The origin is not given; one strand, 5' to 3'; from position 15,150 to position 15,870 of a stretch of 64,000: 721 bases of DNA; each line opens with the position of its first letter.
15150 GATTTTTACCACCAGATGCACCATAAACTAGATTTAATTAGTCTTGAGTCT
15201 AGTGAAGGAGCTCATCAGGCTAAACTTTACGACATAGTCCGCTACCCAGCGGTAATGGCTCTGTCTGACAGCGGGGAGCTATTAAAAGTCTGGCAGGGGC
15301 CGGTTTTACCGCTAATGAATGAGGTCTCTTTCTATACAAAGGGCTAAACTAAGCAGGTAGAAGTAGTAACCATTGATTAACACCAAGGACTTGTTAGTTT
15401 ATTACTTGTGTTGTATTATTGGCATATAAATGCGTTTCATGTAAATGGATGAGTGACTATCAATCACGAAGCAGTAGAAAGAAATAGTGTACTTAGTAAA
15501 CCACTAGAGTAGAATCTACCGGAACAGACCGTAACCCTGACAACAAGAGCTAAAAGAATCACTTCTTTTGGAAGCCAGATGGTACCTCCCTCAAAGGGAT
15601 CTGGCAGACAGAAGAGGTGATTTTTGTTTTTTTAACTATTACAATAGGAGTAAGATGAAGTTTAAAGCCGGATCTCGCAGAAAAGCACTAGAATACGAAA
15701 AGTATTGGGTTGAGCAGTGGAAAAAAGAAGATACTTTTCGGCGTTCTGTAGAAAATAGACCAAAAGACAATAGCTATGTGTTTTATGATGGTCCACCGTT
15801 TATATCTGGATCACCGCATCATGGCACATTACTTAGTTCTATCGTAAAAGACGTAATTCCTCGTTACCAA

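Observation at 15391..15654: ileS T-box leader with an ultrashort Stem I and a terminator that competes with Stem III rather than with the antiterminator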

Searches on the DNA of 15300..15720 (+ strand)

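Call 4: search_rna_families(source=window, start=15300, end=15720, threshold=evalue, max_evalue=10, show_alignments=5)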
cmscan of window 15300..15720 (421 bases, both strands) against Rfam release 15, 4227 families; matches with E-value up to 10: 3.
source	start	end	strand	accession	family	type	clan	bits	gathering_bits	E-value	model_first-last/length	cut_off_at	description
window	15480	15523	-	RF02385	sau-13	Gene; sRNA;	-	17.1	55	5.1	1-104/104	no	Staphylococcus sRNA sau-13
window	15314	15339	+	RF01952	SOX2OT_exon2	Gene; lncRNA;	-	14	45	0.87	41-69/69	no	SOX2 overlapping transcript exon 2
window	15631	15683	+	RF01308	sR58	Gene; snRNA; snoRNA; CD-box;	-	11.6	55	9.1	1-55/55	no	Small nucleolar RNA sR58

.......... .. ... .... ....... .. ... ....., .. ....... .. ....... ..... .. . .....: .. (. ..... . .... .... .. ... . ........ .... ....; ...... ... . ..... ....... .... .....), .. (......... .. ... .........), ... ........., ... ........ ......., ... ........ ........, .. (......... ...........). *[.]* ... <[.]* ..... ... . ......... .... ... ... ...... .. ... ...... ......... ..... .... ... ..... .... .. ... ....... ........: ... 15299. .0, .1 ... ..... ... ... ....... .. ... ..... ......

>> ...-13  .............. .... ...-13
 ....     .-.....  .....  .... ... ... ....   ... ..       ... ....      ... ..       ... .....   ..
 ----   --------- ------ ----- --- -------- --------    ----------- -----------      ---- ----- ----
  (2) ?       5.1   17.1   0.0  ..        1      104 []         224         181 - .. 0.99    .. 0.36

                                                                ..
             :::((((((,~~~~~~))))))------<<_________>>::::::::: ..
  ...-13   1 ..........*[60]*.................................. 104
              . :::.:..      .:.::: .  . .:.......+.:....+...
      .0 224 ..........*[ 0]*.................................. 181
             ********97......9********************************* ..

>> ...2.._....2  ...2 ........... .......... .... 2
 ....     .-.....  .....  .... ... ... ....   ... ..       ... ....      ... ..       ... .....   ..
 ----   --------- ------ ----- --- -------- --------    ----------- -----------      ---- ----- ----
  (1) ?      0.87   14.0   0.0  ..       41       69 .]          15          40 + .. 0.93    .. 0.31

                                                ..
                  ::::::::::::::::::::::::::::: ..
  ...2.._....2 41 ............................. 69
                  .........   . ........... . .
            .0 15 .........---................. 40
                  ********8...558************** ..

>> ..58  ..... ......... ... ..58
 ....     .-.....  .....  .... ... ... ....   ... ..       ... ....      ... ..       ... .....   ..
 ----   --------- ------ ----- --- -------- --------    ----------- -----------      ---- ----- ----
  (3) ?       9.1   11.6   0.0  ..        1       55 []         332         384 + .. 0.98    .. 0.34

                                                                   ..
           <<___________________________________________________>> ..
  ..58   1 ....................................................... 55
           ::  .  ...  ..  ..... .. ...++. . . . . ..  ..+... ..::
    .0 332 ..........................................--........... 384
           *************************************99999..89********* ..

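Call 40: build_rna_model(alignment_id=A2, structure=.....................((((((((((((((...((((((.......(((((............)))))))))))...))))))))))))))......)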
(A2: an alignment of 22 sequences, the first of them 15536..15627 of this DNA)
Model R1 built from alignment A2 (22 sequences, 102 columns); structure: as given.
model positions 95; base pairs 25; branch points 0; effective number of sequences 1.86; information 0.602 bits per position. Calibrated on 0.2 Mb of random sequence (short: E-values are rough).
structure used (alignment columns):
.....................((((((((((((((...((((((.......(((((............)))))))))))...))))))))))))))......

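Call 41: search_with_rna_model(model_id=R1, sources=[window, L001, L002, L003, L004, L005, L006, L007, L008, L009, L010, L011, L012, L013, L014, L015, L016, L017, L018, L019, L020, L021, L022, L023, L024, L025, L026, L027, L028, L029, L030, L031, L032, L033, L034, L035, L036, L037, L038, L039, L040, L041, L042, L043, L044, L045, L046, L047, L048, L049, L050, L051, L052, L053, L054, L055, L056, L057, L058, L059, L060, L061, L062, L063, L064, L065, L066, L067, L068, L069, L070, L071, L072, L073, L074, L075, L076, L077, L078, L079, L080], max_evalue=1, make_alignment=true)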
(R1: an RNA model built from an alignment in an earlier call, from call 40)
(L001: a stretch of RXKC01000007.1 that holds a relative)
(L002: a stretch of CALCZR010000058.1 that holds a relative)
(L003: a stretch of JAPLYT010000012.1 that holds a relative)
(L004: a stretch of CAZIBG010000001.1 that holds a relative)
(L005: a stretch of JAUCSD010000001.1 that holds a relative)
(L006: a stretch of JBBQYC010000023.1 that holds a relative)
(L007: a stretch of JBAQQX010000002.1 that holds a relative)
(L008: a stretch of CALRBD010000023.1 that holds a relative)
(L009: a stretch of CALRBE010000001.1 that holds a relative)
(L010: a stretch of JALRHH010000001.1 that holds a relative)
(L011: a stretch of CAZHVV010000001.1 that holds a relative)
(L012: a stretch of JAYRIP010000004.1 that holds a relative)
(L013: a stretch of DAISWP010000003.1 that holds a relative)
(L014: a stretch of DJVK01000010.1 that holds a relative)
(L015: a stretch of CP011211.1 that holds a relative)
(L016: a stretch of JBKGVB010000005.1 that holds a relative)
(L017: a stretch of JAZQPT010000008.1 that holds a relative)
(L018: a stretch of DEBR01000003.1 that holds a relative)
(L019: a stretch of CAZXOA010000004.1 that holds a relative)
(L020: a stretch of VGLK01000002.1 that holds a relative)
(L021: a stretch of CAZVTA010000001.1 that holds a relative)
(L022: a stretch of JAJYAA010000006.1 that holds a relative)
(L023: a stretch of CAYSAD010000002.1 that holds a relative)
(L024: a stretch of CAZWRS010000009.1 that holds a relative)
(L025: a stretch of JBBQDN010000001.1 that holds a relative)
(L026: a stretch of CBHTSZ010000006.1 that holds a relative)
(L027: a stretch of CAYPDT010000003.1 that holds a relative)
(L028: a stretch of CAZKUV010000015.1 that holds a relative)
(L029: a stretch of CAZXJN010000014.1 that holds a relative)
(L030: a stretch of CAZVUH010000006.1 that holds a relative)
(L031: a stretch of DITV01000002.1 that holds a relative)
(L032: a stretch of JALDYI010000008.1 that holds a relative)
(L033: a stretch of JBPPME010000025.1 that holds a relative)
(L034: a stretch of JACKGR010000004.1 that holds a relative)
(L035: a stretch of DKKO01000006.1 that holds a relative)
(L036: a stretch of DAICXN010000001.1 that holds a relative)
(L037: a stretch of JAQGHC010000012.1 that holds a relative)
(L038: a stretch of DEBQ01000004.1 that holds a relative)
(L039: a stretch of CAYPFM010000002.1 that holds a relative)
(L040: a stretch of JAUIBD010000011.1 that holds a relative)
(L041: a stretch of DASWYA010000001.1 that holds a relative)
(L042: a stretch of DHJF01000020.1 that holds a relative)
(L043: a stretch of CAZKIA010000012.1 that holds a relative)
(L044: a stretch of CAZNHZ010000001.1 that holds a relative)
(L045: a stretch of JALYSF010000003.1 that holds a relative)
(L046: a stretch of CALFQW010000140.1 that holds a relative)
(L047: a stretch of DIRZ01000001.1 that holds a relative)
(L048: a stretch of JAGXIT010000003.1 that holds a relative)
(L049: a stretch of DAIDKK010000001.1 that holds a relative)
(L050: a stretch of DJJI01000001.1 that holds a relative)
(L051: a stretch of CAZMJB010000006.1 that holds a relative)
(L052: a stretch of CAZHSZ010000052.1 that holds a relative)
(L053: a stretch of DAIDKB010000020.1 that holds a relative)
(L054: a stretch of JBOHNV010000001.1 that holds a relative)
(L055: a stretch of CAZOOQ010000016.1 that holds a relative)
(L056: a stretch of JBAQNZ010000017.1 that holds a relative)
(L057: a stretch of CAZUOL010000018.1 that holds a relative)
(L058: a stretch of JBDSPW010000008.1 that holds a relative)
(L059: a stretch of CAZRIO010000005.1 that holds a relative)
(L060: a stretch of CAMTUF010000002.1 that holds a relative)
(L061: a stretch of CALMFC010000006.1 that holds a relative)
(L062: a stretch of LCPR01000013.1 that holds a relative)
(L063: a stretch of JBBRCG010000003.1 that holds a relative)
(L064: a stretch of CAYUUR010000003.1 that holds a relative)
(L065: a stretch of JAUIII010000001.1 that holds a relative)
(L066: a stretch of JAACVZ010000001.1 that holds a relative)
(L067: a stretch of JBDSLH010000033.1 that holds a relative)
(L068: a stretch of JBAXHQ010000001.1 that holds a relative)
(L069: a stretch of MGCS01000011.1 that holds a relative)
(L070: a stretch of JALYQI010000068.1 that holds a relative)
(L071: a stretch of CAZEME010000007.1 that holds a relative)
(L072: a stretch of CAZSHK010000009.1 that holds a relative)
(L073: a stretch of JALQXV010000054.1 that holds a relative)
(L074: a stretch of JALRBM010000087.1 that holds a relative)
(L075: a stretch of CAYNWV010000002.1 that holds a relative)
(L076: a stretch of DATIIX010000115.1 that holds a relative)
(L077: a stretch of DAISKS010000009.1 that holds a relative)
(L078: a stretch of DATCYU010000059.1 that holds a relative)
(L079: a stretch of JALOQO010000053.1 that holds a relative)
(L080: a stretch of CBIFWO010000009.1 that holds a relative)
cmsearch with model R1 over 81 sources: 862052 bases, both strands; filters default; matches with E-value up to 1: 115.
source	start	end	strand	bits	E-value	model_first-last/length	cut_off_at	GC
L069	3885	3979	+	104.3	4e-21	1-95/95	no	0.38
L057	3512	3606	+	103.7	5.5e-21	1-95/95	no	0.41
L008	2377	2469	+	103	8.2e-21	1-95/95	no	0.37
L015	3240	3334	+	102.7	9.6e-21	1-95/95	no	0.38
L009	3895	3987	+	100.7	2.9e-20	1-95/95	no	0.38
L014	3886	3980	+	100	4.4e-20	1-95/95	no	0.42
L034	3887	3982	+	98.9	7.7e-20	1-95/95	no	0.35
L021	3891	3985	+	98.6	9.2e-20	1-95/95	no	0.48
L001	3533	3633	+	97.7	1.5e-19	1-95/95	no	0.43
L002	3886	3977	+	97.6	1.6e-19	1-95/95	no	0.42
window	15536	15627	+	96.6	2.8e-19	1-95/95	no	0.45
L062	3321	3413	+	96.5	2.9e-19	1-95/95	no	0.41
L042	3358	3450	+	96.4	3.1e-19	1-95/95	no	0.43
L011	3361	3452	+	95.9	4e-19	1-95/95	no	0.38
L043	3312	3406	+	95.3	5.5e-19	1-95/95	no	0.38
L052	619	715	+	95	6.7e-19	1-95/95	no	0.44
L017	3887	3978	+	94.3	9.7e-19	1-95/95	no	0.42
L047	3872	3965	+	92.7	2.4e-18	1-95/95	no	0.4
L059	3889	3984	+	88.7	2.1e-17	1-95/95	no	0.44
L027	3884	3977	+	87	5.6e-17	1-95/95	no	0.4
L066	3358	3450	+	86.2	8.3e-17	1-95/95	no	0.41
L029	3889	3983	+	85.9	1e-16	1-95/95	no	0.4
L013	2773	2866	+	85.9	1e-16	1-95/95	no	0.51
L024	3891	3982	+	85.5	1.2e-16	1-95/95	no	0.47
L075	3708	3803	+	85.5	1.2e-16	1-95/95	no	0.4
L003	3883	3985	+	85.3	1.4e-16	1-95/95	no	0.43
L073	3863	3957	+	84.6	2e-16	1-95/95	no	0.38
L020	3874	3969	+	83.3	4.3e-16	1-95/95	no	0.5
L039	3871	3976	+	80.7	1.8e-15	1-95/95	no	0.39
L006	3234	3325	+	80.6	1.8e-15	1-95/95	no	0.51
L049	3868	3978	+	79.8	2.9e-15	1-95/95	no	0.42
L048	3883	3984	+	78.3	6.4e-15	1-95/95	no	0.42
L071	3888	3981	+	74.5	5.3e-14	1-95/95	no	0.36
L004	3341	3434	+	71.4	2.9e-13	1-95/95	no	0.39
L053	3882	3975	+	71.1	3.5e-13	1-95/95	no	0.4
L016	3689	3782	+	69.9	6.8e-13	1-95/95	no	0.38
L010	3722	3816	+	68.7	1.3e-12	1-95/95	no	0.4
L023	3467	3558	+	68.6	1.4e-12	1-95/95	no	0.37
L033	3749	3836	+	68.5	1.4e-12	1-95/95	no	0.34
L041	3891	3982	+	67.6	2.3e-12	1-95/95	no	0.41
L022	2016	2109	+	65.3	8.5e-12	1-95/95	no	0.41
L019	3890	3981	+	65.1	9.5e-12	1-95/95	no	0.5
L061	3889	3981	+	65.1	9.6e-12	1-95/95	no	0.42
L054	3886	3971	+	64.6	1.2e-11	1-95/95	no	0.47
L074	2321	2414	+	64.6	1.3e-11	1-95/95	no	0.41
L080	3069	3164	+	64.2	1.5e-11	1-95/95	no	0.4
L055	2364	2457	+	63.9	1.8e-11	1-95/95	no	0.45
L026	3893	3978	+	63.5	2.2e-11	1-95/95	no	0.42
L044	2709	2799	+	63.5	2.3e-11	1-95/95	no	0.4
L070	3892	3984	+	63.4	2.4e-11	1-95/95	no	0.47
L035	3888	3980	+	63.3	2.5e-11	1-95/95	no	0.38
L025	3880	3974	+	62.9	3.2e-11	1-95/95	no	0.41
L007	3882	3976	+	62.7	3.6e-11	1-95/95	no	0.4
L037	3884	3979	+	62.5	3.9e-11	1-95/95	no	0.41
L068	3888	3981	+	62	5.2e-11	1-95/95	no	0.38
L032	3336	3430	+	61.7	6.1e-11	1-95/95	no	0.41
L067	3286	3377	+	61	8.9e-11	1-95/95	no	0.42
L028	3834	3922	+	60.1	1.4e-10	1-95/95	no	0.49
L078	2913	3003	+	59.4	2.1e-10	1-95/95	no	0.46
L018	3690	3775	+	59.1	2.6e-10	1-95/95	no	0.45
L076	2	76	+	58.7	3.2e-10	21-95/95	no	0.41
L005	3847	3941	+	58.5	3.4e-10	1-95/95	no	0.43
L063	3357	3445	+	58.2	4.1e-10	1-95/95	no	0.47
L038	3690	3775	+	57.4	6.4e-10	1-95/95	no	0.43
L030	3135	3234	+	57.1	7.6e-10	1-95/95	no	0.45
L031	3892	3976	+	55.5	1.9e-09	1-95/95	no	0.42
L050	3684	3781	+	55.4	2e-09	1-95/95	no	0.43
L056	3355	3437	+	54.5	3.1e-09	1-95/95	no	0.47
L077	3895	3982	+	54.4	3.3e-09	1-95/95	no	0.42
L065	3643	3732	+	54.4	3.4e-09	1-95/95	no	0.44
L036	3884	3979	+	53.5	5.6e-09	1-95/95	no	0.49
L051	3328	3412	+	53.3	6e-09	1-95/95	no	0.47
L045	3897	3988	+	51.2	1.9e-08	1-95/95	no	0.45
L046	3158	3248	+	51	2.1e-08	1-95/95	no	0.42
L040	3642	3732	+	50.1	3.6e-08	1-95/95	no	0.46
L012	3854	3974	+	48.4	8.9e-08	1-95/95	no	0.48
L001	3549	3649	-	43.7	1.2e-06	1-95/95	no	0.41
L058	3883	3981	+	43.1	1.7e-06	1-95/95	no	0.41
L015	3256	3350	-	42.8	2e-06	1-95/95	no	0.32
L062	3337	3429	-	42.2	2.8e-06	1-95/95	no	0.35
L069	3901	3995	-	41.7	3.7e-06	1-95/95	no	0.35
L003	3900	4001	-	38.1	2.7e-05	1-95/95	no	0.39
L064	3890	3984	+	37.6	3.4e-05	1-95/95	no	0.48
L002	3902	3993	-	37.5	3.7e-05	1-95/95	no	0.39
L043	3328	3422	-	36.6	6e-05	1-95/95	no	0.37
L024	3908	3993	-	36.2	7.7e-05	1-95/95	no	0.45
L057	3528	3622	-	35.9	9e-05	1-95/95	no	0.39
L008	2393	2485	-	35.8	9.5e-05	1-95/95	no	0.35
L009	3911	4003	-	35.2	0.00013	1-95/95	no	0.35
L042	3374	3466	-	35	0.00015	1-95/95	no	0.38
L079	1829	1921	+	34.7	0.00017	1-95/95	no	0.41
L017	3903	3992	-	34.4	0.0002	1-95/95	no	0.36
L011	3377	3468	-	33.9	0.00027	1-95/95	no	0.37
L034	3903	3998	-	33.6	0.00031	1-95/95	no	0.38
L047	3888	3981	-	32.2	0.0007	1-95/95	no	0.33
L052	635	731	-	31.1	0.0013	1-95/95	no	0.44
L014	3902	3996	-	30.6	0.0017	1-95/95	no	0.37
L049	3886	3994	-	30.5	0.0018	1-95/95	no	0.4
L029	3905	3998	-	30.2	0.0021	1-95/95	no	0.37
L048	3901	4000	-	29.5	0.0029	1-95/95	no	0.38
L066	3374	3466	-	28.4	0.0055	1-95/95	no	0.4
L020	3890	3985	-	28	0.007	1-95/95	no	0.44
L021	3907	4001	-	26.3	0.018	1-95/95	no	0.45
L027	3900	3993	-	26.1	0.019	1-95/95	no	0.43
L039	3887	3992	-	25.5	0.027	1-95/95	no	0.38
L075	3724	3819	-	25.2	0.031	1-95/95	no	0.38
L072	3897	3983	+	24.6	0.044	1-95/95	no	0.54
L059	3354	3405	+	22.3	0.16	1-95/95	no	0.37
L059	3905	4000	-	22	0.19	1-95/95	no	0.41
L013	2789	2882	-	21.9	0.2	1-95/95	no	0.46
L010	3737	3832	-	21.5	0.25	1-95/95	no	0.39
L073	3879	3973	-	20.8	0.35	1-95/95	no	0.37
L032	9311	9358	+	20.8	0.37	1-95/95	no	0.35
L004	3355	3451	-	20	0.56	1-95/95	no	0.37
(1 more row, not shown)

Alignment A3: 115 matches aligned to the model, 150 columns, each read 5' to 3' on its own strand. Consensus structure (alignment columns), stored with it:
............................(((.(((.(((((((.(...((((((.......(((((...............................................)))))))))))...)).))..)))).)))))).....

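Call 42: search_with_rna_model(model_id=R1, sources=[window, L001, L002, L003, L004, L005, L006, L007, L008, L009, L010, L011, L012, L013, L014, L015, L016, L017, L018, L019, L020, L021, L022, L023, L024, L025, L026, L027, L028, L029, L030, L031, L032, L033, L034, L035, L036, L037, L038, L039, L040, L041, L042, L043, L044, L045, L046, L047, L048, L049, L050, L051, L052, L053, L054, L055, L056, L057, L058, L059, L060, L061, L062, L063, L064, L065, L066, L067, L068, L069, L070, L071, L072, L073, L074, L075, L076, L077, L078, L079, L080], max_evalue=5e-7, make_alignment=true)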
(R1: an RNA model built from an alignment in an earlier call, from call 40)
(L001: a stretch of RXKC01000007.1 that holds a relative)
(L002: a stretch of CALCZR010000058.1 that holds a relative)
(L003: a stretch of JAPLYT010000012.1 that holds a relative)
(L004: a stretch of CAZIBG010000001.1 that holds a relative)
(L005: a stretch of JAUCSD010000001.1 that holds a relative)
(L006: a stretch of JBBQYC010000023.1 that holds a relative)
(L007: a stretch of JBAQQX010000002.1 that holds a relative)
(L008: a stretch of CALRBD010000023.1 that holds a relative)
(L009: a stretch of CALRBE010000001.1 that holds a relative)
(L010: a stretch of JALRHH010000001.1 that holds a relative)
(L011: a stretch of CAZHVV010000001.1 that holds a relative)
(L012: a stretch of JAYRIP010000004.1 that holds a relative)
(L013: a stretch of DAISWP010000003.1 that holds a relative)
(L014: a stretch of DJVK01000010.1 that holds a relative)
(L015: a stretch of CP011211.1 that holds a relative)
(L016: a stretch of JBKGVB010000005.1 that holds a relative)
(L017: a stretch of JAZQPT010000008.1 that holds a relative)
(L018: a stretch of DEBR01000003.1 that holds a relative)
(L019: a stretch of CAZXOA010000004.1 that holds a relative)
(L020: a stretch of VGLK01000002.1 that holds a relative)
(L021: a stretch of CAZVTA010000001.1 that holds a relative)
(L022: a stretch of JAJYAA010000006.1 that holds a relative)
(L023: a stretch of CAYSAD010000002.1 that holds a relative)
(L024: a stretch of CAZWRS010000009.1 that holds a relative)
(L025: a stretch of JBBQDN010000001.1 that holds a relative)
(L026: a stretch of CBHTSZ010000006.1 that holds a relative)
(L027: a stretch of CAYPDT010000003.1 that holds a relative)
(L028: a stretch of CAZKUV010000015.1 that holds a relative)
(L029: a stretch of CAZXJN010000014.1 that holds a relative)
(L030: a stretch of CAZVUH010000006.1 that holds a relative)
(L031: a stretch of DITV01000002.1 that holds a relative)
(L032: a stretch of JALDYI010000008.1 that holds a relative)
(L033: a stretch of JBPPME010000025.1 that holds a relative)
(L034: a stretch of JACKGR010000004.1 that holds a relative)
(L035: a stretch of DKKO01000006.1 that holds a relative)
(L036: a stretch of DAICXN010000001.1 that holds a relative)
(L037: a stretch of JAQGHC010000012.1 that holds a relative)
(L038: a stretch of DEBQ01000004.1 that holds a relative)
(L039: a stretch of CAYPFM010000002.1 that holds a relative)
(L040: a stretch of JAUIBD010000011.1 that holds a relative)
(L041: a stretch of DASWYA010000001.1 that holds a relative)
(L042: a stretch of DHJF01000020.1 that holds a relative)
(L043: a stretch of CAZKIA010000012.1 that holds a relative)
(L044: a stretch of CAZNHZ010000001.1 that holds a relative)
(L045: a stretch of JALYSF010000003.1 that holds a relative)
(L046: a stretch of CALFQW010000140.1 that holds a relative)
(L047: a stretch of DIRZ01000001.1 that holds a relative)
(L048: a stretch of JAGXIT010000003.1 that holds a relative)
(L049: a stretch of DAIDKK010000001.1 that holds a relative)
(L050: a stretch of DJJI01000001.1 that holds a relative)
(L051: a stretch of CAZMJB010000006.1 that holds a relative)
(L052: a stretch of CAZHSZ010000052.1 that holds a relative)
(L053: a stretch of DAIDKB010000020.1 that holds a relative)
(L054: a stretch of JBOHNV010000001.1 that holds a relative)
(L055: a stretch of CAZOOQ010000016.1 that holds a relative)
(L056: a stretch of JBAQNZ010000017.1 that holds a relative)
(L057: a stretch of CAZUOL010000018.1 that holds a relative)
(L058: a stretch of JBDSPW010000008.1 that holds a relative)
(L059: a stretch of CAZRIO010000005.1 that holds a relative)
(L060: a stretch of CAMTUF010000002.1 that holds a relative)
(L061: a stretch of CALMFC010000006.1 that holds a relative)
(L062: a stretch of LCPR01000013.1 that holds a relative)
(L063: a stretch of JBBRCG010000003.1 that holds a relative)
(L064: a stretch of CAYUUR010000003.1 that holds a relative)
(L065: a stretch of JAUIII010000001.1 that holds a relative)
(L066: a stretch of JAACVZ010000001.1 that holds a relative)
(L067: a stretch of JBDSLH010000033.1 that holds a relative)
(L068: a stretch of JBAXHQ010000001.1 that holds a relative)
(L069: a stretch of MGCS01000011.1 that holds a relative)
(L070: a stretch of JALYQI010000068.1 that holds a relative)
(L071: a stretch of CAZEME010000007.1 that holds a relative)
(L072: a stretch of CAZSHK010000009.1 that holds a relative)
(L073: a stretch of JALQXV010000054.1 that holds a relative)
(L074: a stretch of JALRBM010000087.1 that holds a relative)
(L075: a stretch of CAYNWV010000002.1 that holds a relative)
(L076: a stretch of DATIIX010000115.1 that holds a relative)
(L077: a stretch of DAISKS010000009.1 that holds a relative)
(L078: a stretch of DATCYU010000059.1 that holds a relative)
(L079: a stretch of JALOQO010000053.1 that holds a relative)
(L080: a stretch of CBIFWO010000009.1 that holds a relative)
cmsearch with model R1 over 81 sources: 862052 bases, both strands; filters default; matches with E-value up to 5e-7: 76.
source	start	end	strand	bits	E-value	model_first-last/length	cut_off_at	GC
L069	3885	3979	+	104.3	4e-21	1-95/95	no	0.38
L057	3512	3606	+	103.7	5.5e-21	1-95/95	no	0.41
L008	2377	2469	+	103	8.2e-21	1-95/95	no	0.37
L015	3240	3334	+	102.7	9.6e-21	1-95/95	no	0.38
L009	3895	3987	+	100.7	2.9e-20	1-95/95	no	0.38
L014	3886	3980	+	100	4.4e-20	1-95/95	no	0.42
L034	3887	3982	+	98.9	7.7e-20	1-95/95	no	0.35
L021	3891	3985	+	98.6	9.2e-20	1-95/95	no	0.48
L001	3533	3633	+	97.7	1.5e-19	1-95/95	no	0.43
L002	3886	3977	+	97.6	1.6e-19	1-95/95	no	0.42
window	15536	15627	+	96.6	2.8e-19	1-95/95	no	0.45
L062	3321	3413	+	96.5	2.9e-19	1-95/95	no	0.41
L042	3358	3450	+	96.4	3.1e-19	1-95/95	no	0.43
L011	3361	3452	+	95.9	4e-19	1-95/95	no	0.38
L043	3312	3406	+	95.3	5.5e-19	1-95/95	no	0.38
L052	619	715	+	95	6.7e-19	1-95/95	no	0.44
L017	3887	3978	+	94.3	9.7e-19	1-95/95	no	0.42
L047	3872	3965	+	92.7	2.4e-18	1-95/95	no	0.4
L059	3889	3984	+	88.7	2.1e-17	1-95/95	no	0.44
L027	3884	3977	+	87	5.6e-17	1-95/95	no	0.4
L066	3358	3450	+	86.2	8.3e-17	1-95/95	no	0.41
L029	3889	3983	+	85.9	1e-16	1-95/95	no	0.4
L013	2773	2866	+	85.9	1e-16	1-95/95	no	0.51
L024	3891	3982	+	85.5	1.2e-16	1-95/95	no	0.47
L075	3708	3803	+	85.5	1.2e-16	1-95/95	no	0.4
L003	3883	3985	+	85.3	1.4e-16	1-95/95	no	0.43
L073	3863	3957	+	84.6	2e-16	1-95/95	no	0.38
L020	3874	3969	+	83.3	4.3e-16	1-95/95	no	0.5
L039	3871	3976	+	80.7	1.8e-15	1-95/95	no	0.39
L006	3234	3325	+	80.6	1.8e-15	1-95/95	no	0.51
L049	3868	3978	+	79.8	2.9e-15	1-95/95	no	0.42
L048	3883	3984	+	78.3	6.4e-15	1-95/95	no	0.42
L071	3888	3981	+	74.5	5.3e-14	1-95/95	no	0.36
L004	3341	3434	+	71.4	2.9e-13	1-95/95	no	0.39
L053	3882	3975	+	71.1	3.5e-13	1-95/95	no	0.4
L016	3689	3782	+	69.9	6.8e-13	1-95/95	no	0.38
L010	3722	3816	+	68.7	1.3e-12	1-95/95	no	0.4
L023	3467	3558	+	68.6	1.4e-12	1-95/95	no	0.37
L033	3749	3836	+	68.5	1.4e-12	1-95/95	no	0.34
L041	3891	3982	+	67.6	2.3e-12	1-95/95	no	0.41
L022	2016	2109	+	65.3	8.5e-12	1-95/95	no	0.41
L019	3890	3981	+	65.1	9.5e-12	1-95/95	no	0.5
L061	3889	3981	+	65.1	9.6e-12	1-95/95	no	0.42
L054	3886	3971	+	64.6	1.2e-11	1-95/95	no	0.47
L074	2321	2414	+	64.6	1.3e-11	1-95/95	no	0.41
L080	3069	3164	+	64.2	1.5e-11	1-95/95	no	0.4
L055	2364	2457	+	63.9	1.8e-11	1-95/95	no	0.45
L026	3893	3978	+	63.5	2.2e-11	1-95/95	no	0.42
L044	2709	2799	+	63.5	2.3e-11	1-95/95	no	0.4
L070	3892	3984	+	63.4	2.4e-11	1-95/95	no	0.47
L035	3888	3980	+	63.3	2.5e-11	1-95/95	no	0.38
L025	3880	3974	+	62.9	3.2e-11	1-95/95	no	0.41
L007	3882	3976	+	62.7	3.6e-11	1-95/95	no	0.4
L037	3884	3979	+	62.5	3.9e-11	1-95/95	no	0.41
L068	3888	3981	+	62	5.2e-11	1-95/95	no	0.38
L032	3336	3430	+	61.7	6.1e-11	1-95/95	no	0.41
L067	3286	3377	+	61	8.9e-11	1-95/95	no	0.42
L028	3834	3922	+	60.1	1.4e-10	1-95/95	no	0.49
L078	2913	3003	+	59.4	2.1e-10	1-95/95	no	0.46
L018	3690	3775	+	59.1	2.6e-10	1-95/95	no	0.45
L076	2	76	+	58.7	3.2e-10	21-95/95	no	0.41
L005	3847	3941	+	58.5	3.4e-10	1-95/95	no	0.43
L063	3357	3445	+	58.2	4.1e-10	1-95/95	no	0.47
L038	3690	3775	+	57.4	6.4e-10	1-95/95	no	0.43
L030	3135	3234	+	57.1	7.6e-10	1-95/95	no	0.45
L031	3892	3976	+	55.5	1.9e-09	1-95/95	no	0.42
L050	3684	3781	+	55.4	2e-09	1-95/95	no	0.43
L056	3355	3437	+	54.5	3.1e-09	1-95/95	no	0.47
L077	3895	3982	+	54.4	3.3e-09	1-95/95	no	0.42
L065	3643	3732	+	54.4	3.4e-09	1-95/95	no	0.44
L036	3884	3979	+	53.5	5.6e-09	1-95/95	no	0.49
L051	3328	3412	+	53.3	6e-09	1-95/95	no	0.47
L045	3897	3988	+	51.2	1.9e-08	1-95/95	no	0.45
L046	3158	3248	+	51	2.1e-08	1-95/95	no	0.42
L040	3642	3732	+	50.1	3.6e-08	1-95/95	no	0.46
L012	3854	3974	+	48.4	8.9e-08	1-95/95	no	0.48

Alignment A4: 76 matches aligned to the model, 135 columns, each read 5' to 3' on its own strand. Consensus structure (alignment columns), stored with it:
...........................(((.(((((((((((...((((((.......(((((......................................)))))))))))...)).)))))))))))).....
